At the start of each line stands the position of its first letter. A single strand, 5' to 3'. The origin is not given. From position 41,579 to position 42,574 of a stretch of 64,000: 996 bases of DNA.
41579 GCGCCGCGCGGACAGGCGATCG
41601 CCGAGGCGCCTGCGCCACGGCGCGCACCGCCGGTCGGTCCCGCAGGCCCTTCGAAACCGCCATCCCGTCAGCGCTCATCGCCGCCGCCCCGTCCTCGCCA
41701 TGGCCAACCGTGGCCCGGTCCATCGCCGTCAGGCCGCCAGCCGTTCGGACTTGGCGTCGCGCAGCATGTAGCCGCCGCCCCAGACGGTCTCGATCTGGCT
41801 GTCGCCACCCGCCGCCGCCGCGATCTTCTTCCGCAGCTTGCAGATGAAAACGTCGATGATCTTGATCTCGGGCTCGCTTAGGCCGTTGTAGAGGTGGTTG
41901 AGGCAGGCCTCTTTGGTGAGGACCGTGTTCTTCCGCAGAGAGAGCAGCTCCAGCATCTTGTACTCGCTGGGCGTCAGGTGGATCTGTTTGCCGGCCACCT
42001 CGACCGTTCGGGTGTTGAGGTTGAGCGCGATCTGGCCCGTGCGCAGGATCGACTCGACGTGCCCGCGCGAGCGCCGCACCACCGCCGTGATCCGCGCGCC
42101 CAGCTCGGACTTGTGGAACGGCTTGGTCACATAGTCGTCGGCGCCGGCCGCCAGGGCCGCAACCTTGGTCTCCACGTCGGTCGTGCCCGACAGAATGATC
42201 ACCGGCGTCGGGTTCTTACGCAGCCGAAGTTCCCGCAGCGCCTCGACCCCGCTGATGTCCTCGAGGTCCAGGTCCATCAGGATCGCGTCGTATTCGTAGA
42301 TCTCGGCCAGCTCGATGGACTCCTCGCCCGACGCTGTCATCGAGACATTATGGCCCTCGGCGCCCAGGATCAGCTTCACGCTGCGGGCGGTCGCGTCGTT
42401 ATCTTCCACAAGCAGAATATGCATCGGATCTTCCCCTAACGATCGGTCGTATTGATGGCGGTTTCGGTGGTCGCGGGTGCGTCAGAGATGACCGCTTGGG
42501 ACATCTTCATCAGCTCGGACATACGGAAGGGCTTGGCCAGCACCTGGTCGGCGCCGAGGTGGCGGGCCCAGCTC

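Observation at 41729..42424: Second, divergent CtrA with conserved recognition helix and AA tail but an altered wing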

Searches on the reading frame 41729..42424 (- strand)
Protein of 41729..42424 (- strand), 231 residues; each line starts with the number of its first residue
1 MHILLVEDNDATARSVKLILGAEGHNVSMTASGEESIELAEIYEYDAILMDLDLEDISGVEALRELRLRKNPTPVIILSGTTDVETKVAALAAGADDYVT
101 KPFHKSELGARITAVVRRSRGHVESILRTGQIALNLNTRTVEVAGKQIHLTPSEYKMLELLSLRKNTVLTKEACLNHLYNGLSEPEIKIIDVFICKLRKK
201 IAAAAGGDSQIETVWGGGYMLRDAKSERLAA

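Call 4: search_protein_families(library=ncbifam, proteins=[window:41729-42424:-], max_evalue=0.001)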
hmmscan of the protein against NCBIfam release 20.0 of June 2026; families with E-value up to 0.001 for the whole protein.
window:41729-42424:- (231 aa): 99 families (the best 25 are shown)
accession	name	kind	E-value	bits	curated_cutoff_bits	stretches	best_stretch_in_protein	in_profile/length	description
NF045991.1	RespRegCtrARhodob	equivalog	2.2e-96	321.9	350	1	1-223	1-223/224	response regulator transcription factor CtrA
TIGR02154.1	PhoB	equivalog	4.6e-45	153.7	296.2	1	2-221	4-225/226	phosphate regulon transcriptional regulator PhoB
NF007928.2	PRK10643.1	equivalog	3.2e-44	151.2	330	1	1-221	1-216/216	two-component system response regulator PmrA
NF041734.1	resp_reg_RppA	equivalog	1.1e-43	149.2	250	1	1-222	1-228/229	two-component system response regulator RppA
NF040689.1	MtrAB_MtrA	equivalog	6.8e-43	146.5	300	1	3-220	1-217/219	MtrAB system response regulator MtrA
NF041733.1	resp_reg_CseB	equivalog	4.9e-40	137.3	350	1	2-222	2-227/228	two-component system response regulator CseB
NF045944.1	ResRegRpaBCyano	equivalog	4.3e-39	134.2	330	1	4-222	1-228/229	response regulator transcription factor RpaB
NF008078.0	PRK10816.1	equivalog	9.5e-39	133.2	336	1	1-221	1-220/223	two-component system response regulator PhoP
TIGR01387.1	cztR_silR_copR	subfamily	2e-38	132.3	279.2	1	3-221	1-218/218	heavy metal response regulator transcription factor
NF053854.1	RespRegPhoBBctds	equivalog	4.4e-38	130.9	270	1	3-221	1-224/225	two-component system response regulator PhoB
NF012023.0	PRK15479.1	equivalog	5.1e-38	130.8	337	1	1-225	1-221/224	transcriptional regulator TctD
NF007663.1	PRK10336.1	equivalog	2.9e-37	128.5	345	1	1-223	1-218/219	quorum sensing response regulator transcription factor QseB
NF008296.0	PRK11083.1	equivalog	1.6e-36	125.9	273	1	2-222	5-226/228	two-component system response regulator CreB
NF008034.0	PRK10766.1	equivalog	1.9e-34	119.2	275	1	2-221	4-226/231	two-component system response regulator TorR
NF033120.0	vanR_FM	exception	5.6e-34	117.8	460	1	2-221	5-229/231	vancomycin resistance response regulator transcription factor, VanR-F/VanR-M family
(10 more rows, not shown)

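Call 5: search_protein_families(library=pfam, proteins=[window:41729-42424:-], max_evalue=0.001)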
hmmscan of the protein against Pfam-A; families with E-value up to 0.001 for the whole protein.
window:41729-42424:- (231 aa): 2 families
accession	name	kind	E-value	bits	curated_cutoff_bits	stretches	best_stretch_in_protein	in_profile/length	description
PF00072.30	Response_reg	-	4.1e-27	95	30.2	1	3-112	1-110/111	Response regulator receiver domain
PF00486.34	Trans_reg_C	-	2.1e-18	66.6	26.2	1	145-221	1-77/77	Transcriptional regulatory protein, C terminal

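Call 6: find_homologous_proteins(query=window:41729-42424:-, max_evalue=1e-20)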
Query window:41729-42424:- (231 aa): 7996 proteins with E <= 1e-20 among 8000 candidates; the best 120 are listed.
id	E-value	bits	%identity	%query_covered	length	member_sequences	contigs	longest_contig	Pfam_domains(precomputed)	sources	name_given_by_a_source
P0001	1.3e-142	490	100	100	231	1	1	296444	PF00486.35,PF00072.31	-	-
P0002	1.2e-139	481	99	100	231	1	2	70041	PF00486.35,PF00072.31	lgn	-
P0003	5.8e-132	456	92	100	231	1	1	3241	PF00486.35,PF00072.31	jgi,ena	-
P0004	8.2e-130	449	90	100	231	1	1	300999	PF00486.35,PF00072.31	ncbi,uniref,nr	ncbi:MAG: response regulator transcription factor [Phenylobacterium sp.]|uniref:response regulator t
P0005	2.4e-129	447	90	100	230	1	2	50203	PF00486.35,PF00072.31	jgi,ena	-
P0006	9.1e-129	445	89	100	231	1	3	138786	PF00486.35,PF00072.31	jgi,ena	-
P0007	3.8e-128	443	89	98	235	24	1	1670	PF00486.35,PF00072.31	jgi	jgi:two-component system cell cycle response regulator CtrA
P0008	4.0e-128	443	90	100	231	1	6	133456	PF00486.35,PF00072.31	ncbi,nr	ncbi:MAG: response regulator transcription factor [Alphaproteobacteria bacterium]|nr:response regula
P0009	5.5e-127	439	87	100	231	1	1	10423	PF00486.35,PF00072.31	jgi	-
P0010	7.2e-127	439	87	100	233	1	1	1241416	PF00486.35,PF00072.31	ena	-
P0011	6.3e-126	436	88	98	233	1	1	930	PF00486.35,PF00072.31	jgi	jgi:two-component system cell cycle response regulator CtrA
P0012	6.6e-126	436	87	98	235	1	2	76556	PF00486.35,PF00072.31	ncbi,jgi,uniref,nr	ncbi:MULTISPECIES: response regulator transcription factor [unclassified Phenylobacterium]|jgi:two-c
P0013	1.4e-125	435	88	100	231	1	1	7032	PF00486.35,PF00072.31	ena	-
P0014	1.6e-125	435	87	100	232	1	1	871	PF00486.35,PF00072.31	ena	-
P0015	5.4e-125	433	86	100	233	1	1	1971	PF00486.35,PF00072.31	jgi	jgi:two-component system cell cycle response regulator CtrA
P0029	2.8e-122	424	85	100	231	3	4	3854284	PF00486.35,PF00072.31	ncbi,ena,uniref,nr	ncbi:response regulator transcription factor [Phenylobacterium sp.]|uniref:response regulator transc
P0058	1.2e-115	402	82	100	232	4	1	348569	PF00486.35,PF00072.31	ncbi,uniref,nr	ncbi:response regulator transcription factor [Phenylobacterium kunshanense]|uniref:DNA-binding respo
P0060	3.0e-115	401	79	100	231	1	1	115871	PF00486.35,PF00072.31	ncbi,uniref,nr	ncbi:MAG: response regulator transcription factor [Phenylobacterium sp.]|uniref:response regulator t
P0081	4.5e-111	387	77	100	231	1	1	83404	PF00486.35,PF00072.31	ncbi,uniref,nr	ncbi:response regulator transcription factor [Phenylobacterium sp.]|uniref:response regulator transc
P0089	8.8e-109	380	74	100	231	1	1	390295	PF00486.35,PF00072.31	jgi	jgi:two-component system cell cycle response regulator CtrA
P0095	2.9e-108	378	75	98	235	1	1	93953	PF00486.35,PF00072.31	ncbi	-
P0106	4.3e-107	374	74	100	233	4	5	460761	PF00486.35,PF00072.31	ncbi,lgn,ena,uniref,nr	ncbi:response regulator transcription factor [Phenylobacterium sp. SCN 70-31]|uniref:response regula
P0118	8.0e-105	367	71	100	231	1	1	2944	PF00486.35,PF00072.31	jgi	jgi:two-component system, cell cycle response regulator CtrA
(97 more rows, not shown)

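Call 8: search_solved_structures(query=window:41729-42424:-, max_evalue=1e-20, show_alignments=3)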
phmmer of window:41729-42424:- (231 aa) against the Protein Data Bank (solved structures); distinct sequences matched with E-value up to 1e-20: 21.
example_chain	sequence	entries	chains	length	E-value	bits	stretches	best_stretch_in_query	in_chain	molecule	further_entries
4qpj_C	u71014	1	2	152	5.2e-36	127.4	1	1-118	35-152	Cell cycle response regulator CtrA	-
8jo2_H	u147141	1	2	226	8.6e-33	116.9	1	1-223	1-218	DNA-binding transcriptional regulator BasR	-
4s04_A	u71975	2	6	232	9.4e-33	116.8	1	1-223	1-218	DNA-binding transcriptional regulator BasR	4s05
1ys6_A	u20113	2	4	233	1.5e-30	109.6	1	3-222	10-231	Transcriptional regulatory protein prrA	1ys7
1kgs_A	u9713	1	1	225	1.1e-29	106.7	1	2-223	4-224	DNA BINDING RESPONSE REGULATOR D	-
2gwr_A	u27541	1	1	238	1.4e-27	99.9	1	2-220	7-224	DNA-binding response regulator mtrA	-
2oqr_A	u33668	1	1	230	2.8e-27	98.9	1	3-221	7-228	Sensory transduction protein regX3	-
4kfc_A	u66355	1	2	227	1.1e-26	97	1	2-219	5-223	KDP operon transcriptional regulatory protein KdpE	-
4kny_A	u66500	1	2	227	1.6e-26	96.4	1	2-219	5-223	KDP operon transcriptional regulatory protein KdpE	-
6lgq_D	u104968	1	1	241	2e-26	96.1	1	2-219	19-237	DNA-binding response regulator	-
9ji3_J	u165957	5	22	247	5.1e-26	94.8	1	3-224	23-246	DNA-binding response regulator | Possible two component system response transcriptional positive regulator PhoP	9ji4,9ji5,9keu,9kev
3r0j_A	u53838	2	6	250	5.3e-26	94.7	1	3-224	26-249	POSSIBLE TWO COMPONENT SYSTEM RESPONSE TRANSCRIPTIONAL POSITIVE REGULATOR PHOP | Response regulator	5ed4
5dcl_A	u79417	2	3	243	5.3e-24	88.2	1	3-227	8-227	PhoB family transcriptional regulator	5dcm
3q9s_A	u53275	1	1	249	1.2e-23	87.1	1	2-204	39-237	DNA-binding response regulator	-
5dcm_B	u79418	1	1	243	3.2e-23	85.6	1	3-226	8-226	PhoB family transcriptional regulator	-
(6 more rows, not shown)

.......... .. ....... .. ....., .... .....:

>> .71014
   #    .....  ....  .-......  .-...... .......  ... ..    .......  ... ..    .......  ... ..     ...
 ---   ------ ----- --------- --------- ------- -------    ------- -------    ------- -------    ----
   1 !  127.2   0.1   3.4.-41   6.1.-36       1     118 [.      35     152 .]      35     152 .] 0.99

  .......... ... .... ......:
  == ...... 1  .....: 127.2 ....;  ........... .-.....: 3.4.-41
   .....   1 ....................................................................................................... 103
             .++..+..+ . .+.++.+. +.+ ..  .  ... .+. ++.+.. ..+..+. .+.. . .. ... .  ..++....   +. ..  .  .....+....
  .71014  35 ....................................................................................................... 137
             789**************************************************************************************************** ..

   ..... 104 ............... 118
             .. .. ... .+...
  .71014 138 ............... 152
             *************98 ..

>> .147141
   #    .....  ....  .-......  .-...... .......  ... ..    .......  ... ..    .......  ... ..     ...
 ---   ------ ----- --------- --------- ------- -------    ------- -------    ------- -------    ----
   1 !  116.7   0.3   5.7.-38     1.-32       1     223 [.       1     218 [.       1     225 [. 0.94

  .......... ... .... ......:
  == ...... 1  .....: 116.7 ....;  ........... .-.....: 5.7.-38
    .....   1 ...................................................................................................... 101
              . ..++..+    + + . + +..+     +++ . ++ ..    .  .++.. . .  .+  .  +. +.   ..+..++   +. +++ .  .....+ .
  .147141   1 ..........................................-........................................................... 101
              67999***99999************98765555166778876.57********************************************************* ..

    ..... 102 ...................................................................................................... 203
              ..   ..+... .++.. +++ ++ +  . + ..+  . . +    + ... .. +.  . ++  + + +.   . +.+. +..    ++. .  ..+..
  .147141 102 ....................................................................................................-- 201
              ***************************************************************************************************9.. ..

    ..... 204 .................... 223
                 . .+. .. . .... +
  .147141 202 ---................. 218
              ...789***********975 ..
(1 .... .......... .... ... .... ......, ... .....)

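Call 15: find_encoding_contigs(protein=P0029, flank=10000, max_places=4)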
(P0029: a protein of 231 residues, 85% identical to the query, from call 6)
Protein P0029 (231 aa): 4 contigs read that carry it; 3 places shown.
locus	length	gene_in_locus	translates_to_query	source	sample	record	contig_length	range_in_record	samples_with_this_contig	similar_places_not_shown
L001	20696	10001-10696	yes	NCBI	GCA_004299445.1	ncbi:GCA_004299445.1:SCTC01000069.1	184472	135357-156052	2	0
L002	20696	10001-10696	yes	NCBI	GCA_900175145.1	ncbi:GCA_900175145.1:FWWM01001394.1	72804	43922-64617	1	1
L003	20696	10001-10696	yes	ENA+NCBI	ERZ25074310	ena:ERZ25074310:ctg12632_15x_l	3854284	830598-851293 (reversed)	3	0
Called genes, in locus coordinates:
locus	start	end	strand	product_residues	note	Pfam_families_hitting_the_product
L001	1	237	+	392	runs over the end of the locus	PF13371:TPR_9 (weak), PF13432:TPR_16 (weak), PF05118:Asp_Arg_Hydrox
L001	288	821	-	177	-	-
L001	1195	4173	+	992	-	PF07715:Plug, PF00593:TonB_dep_Rec_b-barrel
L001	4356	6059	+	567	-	PF13428:TPR_14 (faint), PF13432:TPR_16 (weak), PF23914:TPR_CcmH_CycH (faint), PF13371:TPR_9 (weak), PF14559:TPR_19 (weak), PF00515:TPR_1 (weak), PF00685:Sulfotransfer_1, PF13469:Sulfotransfer_3, +7 more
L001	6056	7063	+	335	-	PF09668:Asp_protease (faint), PF00077:RVP (faint), PF13650:Asp_protease_2, PF13975:gag-asp_proteas, PF13650:Asp_protease_2, PF13975:gag-asp_proteas (weak)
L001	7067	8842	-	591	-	PF01343:Peptidase_S49, PF00574:CLP_protease (faint), PF01343:Peptidase_S49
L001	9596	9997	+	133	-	PF00072:Response_reg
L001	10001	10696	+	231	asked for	PF00072:Response_reg, PF00486:Trans_reg_C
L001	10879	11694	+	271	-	PF02518:HATPase_c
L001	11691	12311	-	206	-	PF00072:Response_reg, PF08281:Sigma70_r4_2 (weak), PF00196:GerE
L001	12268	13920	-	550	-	PF00989:PAS, PF13426:PAS_9, PF00512:HisKA, PF02518:HATPase_c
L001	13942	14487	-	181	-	PF13302:Acetyltransf_3, PF13420:Acetyltransf_4, PF00583:Acetyltransf_1, PF13508:Acetyltransf_7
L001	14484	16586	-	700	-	PF02897:Peptidase_S9_N, PF02129:Peptidase_S15 (faint), PF00326:Peptidase_S9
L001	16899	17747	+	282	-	PF13365:Trypsin_2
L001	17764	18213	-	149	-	PF01575:MaoC_dehydratas, PF13452:FAS1_DH_region (faint)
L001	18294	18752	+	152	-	PF13673:Acetyltransf_10, PF00583:Acetyltransf_1, PF13508:Acetyltransf_7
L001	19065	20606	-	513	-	PF00501:AMP-binding, PF13193:AMP-binding_C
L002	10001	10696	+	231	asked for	PF00072:Response_reg, PF00486:Trans_reg_C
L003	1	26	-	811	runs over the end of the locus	PF09250:Prim-Pol (weak), PF19263:DUF5906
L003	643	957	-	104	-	PF12728:HTH_17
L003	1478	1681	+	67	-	-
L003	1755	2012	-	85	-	-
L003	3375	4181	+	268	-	-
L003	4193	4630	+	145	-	-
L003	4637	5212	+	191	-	-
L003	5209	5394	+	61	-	-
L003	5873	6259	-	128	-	PF00072:Response_reg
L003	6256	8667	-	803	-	PF13426:PAS_9, PF08447:PAS_3, PF00989:PAS, PF08448:PAS_4, PF08447:PAS_3, PF13426:PAS_9, PF08447:PAS_3, PF00512:HisKA, +5 more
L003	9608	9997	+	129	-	PF00072:Response_reg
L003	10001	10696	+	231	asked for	PF00072:Response_reg, PF00486:Trans_reg_C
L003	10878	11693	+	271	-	PF02518:HATPase_c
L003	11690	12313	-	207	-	PF00072:Response_reg, PF08281:Sigma70_r4_2 (weak), PF00196:GerE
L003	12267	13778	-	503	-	PF00989:PAS, PF13426:PAS_9, PF00512:HisKA, PF02518:HATPase_c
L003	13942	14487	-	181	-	PF13302:Acetyltransf_3, PF13420:Acetyltransf_4, PF00583:Acetyltransf_1, PF13508:Acetyltransf_7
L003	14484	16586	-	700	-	PF02897:Peptidase_S9_N, PF02129:Peptidase_S15 (weak), PF00326:Peptidase_S9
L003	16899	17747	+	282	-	PF13365:Trypsin_2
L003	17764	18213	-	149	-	PF01575:MaoC_dehydratas, PF13452:FAS1_DH_region (faint)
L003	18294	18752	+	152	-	PF13673:Acetyltransf_10, PF00583:Acetyltransf_1, PF13508:Acetyltransf_7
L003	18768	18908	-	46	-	PF07045:DUF1330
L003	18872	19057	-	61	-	PF07045:DUF1330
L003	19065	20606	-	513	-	PF00501:AMP-binding, PF13193:AMP-binding_C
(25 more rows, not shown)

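Call 20: find_related_loci(query=window:41729-42424:-, collection=genome_contigs, flank=6000)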
Query window:41729-42424:- (231 aa) in genome_contigs; peptide patterns used: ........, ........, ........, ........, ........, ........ (x = any residue, [..] = any of these).
600 stretches matched a pattern (row limit reached: there are more); 599 encode a relative of the query (tblastn E <= 1e-3); the best 80 are kept; 80 distinct loci.
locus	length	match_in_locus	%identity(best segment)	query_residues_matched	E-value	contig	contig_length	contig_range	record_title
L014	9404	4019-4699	60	1-227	2e-91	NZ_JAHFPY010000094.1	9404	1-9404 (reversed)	MAG: Sphingomonas sp. isolate nzgw538 NODE_8216_length_9405_cov_4.156183, whole genome shotgun sequence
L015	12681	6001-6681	58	1-227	2e-89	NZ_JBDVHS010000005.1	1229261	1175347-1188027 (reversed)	MAG: Parasphingorhabdus sp. isolate CB.01.F.D3_159_43 CB_01_F_D3_159_43_000000000005, whole genome shotgun sequence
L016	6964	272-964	58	1-231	4e-89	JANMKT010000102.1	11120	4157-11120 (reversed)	MAG: Novosphingobium sp. isolate OTE_64_metabat_111 OTE_64_k141_1944466, whole genome shotgun sequence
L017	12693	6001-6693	58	1-231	6e-89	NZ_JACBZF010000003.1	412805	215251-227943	Novosphingobium marinum strain DSM 29043 Ga0373347_03, whole genome shotgun sequence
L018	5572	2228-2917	57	1-230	8e-89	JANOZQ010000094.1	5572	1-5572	MAG: Sphingomonas sp. isolate VAR_79_metabat_404 VAR_79_k141_839364, whole genome shotgun sequence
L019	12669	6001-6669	59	1-223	5e-88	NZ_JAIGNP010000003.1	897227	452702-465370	Qipengyuania aestuarii strain GH1 NODE_3_length_897227_cov_251.900922, whole genome shotgun sequence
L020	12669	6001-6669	59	1-223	8e-88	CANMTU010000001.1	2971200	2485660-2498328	uncultured Erythrobacter sp. isolate 2B2-61-1.fasta genome assembly, contig: NODE_1, whole genome shotgun sequence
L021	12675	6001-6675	56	1-225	2e-85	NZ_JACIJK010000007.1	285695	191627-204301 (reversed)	Sphingomonas aerophila strain DSM 100044 Ga0373350_07, whole genome shotgun sequence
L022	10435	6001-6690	55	1-231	2e-82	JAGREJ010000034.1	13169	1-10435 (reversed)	MAG: Novosphingobium sp. isolate HKST-UBA125 2007_9938, whole genome shotgun sequence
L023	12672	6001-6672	57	1-223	2e-77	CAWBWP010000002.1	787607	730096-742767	MAG: uncultured Alphaproteobacteria bacterium isolate MFD04580.bin.1.68 genome assembly, contig: contig_3267, whole geno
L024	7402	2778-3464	38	1-228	2e-42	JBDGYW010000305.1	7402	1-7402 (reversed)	MAG: Gemmatimonadota bacterium isolate M3-38_Bin_161 M3-38_Bin_161_scaffold_63551, whole genome shotgun sequence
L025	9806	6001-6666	41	1-223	4e-41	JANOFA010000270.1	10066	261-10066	MAG: Gemmatimonadota bacterium isolate SOY_65_concoct_383_sub SOY_65_k141_913220, whole genome shotgun sequence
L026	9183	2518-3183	39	1-223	3e-40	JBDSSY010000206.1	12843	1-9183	MAG: Gemmatimonadaceae bacterium isolate cluster1_bin.545 k127_7128051, whole genome shotgun sequence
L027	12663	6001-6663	38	1-219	1e-39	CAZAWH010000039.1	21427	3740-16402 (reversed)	MAG TPA_asm: uncultured Sandarakinorhabdus sp. isolate binchicken_co311_135 genome assembly, contig: NODE_4219_length_21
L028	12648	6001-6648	39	3-217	2e-39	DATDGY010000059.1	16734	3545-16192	MAG TPA_asm: Candidatus Angelobacter sp. isolate SMAG_U264 k141_405786, whole genome shotgun sequence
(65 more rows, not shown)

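Call 26: search_dna_similar(query=window:41729-42424:-, collection=plasmids, mode=protein, max_rows=15, max_evalue=1e-40)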
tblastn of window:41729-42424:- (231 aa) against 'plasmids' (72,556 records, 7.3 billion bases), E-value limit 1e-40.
Records with a match: 45; places in all: 47; records where one place covers at least 80% of the query: 43.
Best place of each record, by identity: 60-80% 7; <60% 38.
By first word of the organism name: Azospirillum 12; Methylobacterium 10; Paracoccus 6; Sinorhizobium 4; Sphingobium 3; Sphingomonas 2; Microvirga 2; Mesorhizobium 1; Shinella 1; Pseudorhodobacter 1; and 3 more.
By predicted mobility (MOB-suite, as given by PLSDB): non-mobilizable 31; mobilizable 7; conjugative 7.
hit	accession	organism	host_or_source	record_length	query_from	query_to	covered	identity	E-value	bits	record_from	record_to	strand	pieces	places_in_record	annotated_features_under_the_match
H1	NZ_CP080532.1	Mesorhizobium sp. AR02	Oxytropis sp.,Cell culture,root nodule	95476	1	225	97%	62.2%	2e-89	294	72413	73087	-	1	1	response regulator transcription factor CtrA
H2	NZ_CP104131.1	Sinorhizobium sp. K101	Phaseolus vulgaris,cell ...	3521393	1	223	97%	61.0%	2e-87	288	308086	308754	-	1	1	none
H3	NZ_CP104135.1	Sinorhizobium sp. C101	Phaseolus vulgaris,cell ...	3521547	1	223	97%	61.0%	2e-87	288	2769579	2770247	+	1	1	none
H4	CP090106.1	Sinorhizobium meliloti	Medicago,Cell culture,Plant nodule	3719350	1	223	97%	61.0%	2e-87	288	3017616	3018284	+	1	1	ctrA: cell cycle two-component system response regulator CtrA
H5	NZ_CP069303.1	Shinella sp. PSBB067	monoisolate,Minnesota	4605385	1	226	98%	60.2%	2e-87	288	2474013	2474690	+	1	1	none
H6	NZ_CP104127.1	Sinorhizobium sp. M103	Phaseolus vulgaris,cell ...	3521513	1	226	98%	60.2%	3e-87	288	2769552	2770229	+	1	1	none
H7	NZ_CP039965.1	Pseudorhodobacter turbinis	single bacterial isolate,Turban shell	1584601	1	223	97%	60.5%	9e-86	284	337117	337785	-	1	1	record has no annotation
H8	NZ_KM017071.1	Sphingomonas sp. JE1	-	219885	1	227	98%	58.1%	4e-86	285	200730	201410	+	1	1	response regulator transcription factor CtrA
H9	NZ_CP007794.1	Azospirillum argentinense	Triticum aestivum L.,Root,wheat ...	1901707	1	227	98%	58.1%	4e-83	276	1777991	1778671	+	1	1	record has no annotation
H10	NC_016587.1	Azospirillum lipoferum 4B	-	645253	1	227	98%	58.1%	2e-82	274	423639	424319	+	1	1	response regulator transcription factor CtrA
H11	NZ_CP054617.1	Azospirillum oryzae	cell culture,soil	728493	1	227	98%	58.1%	2e-82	274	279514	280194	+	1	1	response regulator transcription factor CtrA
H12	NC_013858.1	Azospirillum sp. B510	-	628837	1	227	98%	58.1%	3e-82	274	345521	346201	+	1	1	response regulator transcription factor CtrA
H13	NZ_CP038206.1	Paracoccus pantotrophus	single cell,soil associated with ...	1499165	1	227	98%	58.1%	6e-76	256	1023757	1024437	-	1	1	none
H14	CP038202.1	Paracoccus ferrooxidans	single cell,bioreactor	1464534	1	227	98%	58.1%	7e-76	255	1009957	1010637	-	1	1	response regulator transcription factor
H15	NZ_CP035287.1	Paracoccus versutus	whole organism,soil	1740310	1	227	98%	58.1%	7e-76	255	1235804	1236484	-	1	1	none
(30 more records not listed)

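Call 33: find_encoding_contigs(protein=P0001, flank=1000, max_places=5)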
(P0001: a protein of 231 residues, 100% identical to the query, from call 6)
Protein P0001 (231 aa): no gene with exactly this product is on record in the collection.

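Call 46: find_encoding_contigs(protein=P0058, flank=5000, max_places=2)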
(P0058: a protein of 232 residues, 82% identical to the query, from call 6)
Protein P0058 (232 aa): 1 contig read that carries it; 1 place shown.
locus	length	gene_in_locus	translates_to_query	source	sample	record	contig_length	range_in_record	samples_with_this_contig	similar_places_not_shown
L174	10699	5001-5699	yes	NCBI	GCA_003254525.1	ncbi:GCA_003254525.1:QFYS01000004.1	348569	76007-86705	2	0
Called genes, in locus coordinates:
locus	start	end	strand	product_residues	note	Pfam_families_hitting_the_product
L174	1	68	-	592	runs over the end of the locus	PF01343:Peptidase_S49, PF00574:CLP_protease (faint), PF01972:SDH_protease (weak), PF01343:Peptidase_S49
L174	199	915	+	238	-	PF12697:Abhydrolase_6 (weak)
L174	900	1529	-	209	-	PF12804:NTP_transf_3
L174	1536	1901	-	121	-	PF02597:ThiS (weak)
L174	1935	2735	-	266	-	-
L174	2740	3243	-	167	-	-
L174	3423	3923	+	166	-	-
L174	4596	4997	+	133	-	PF00072:Response_reg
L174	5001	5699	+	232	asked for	PF00072:Response_reg, PF00486:Trans_reg_C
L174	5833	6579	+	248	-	PF00512:HisKA (weak), PF02518:HATPase_c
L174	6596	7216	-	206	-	PF00072:Response_reg, PF08281:Sigma70_r4_2 (weak), PF00196:GerE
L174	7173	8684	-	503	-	PF00989:PAS, PF08448:PAS_4, PF13426:PAS_9, PF00512:HisKA, PF02518:HATPase_c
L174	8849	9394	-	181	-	PF13302:Acetyltransf_3, PF13420:Acetyltransf_4, PF00583:Acetyltransf_1, PF13508:Acetyltransf_7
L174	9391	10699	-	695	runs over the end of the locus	PF02897:Peptidase_S9_N, PF02129:Peptidase_S15 (weak), PF00326:Peptidase_S9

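Call 47: find_encoding_contigs(protein=P0106, flank=5000, max_places=2)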
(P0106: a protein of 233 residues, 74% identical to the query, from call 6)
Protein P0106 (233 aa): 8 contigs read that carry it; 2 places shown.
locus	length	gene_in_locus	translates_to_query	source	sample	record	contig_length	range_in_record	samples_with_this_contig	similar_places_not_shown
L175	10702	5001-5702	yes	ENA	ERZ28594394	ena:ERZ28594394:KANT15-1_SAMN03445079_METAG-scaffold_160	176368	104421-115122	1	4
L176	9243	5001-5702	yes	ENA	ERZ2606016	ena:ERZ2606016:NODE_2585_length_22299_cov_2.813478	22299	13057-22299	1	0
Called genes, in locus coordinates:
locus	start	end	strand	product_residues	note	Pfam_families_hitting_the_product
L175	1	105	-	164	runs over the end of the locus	PF02472:ExbD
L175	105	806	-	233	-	PF01618:MotA_ExbB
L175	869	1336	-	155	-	PF13279:4HBT_2, PF03061:4HBT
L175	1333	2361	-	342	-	PF05496:RuvB_N, PF06068:TIP49 (weak), PF01078:Mg_chelatase (faint), PF00004:AAA, PF07728:AAA_5 (faint), PF17864:AAA_lid_4, PF05491:WHD_RuvB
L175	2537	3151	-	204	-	PF01330:RuvA_N, PF14520:HHH_5, PF07499:RuvA_C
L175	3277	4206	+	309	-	PF00581:Rhodanese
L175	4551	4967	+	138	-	PF00072:Response_reg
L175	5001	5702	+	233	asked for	PF00072:Response_reg, PF00486:Trans_reg_C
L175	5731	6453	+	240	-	PF02518:HATPase_c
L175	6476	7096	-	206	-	PF00072:Response_reg, PF08281:Sigma70_r4_2 (weak), PF00196:GerE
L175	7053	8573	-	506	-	PF00989:PAS, PF08448:PAS_4 (weak), PF13426:PAS_9, PF00512:HisKA, PF02518:HATPase_c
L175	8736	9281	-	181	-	PF13302:Acetyltransf_3, PF13420:Acetyltransf_4, PF00583:Acetyltransf_1, PF13508:Acetyltransf_7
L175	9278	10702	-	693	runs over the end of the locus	PF02897:Peptidase_S9_N, PF02129:Peptidase_S15 (faint), PF00326:Peptidase_S9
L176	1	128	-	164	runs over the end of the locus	PF02472:ExbD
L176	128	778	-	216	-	PF01618:MotA_ExbB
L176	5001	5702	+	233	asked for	PF00072:Response_reg, PF00486:Trans_reg_C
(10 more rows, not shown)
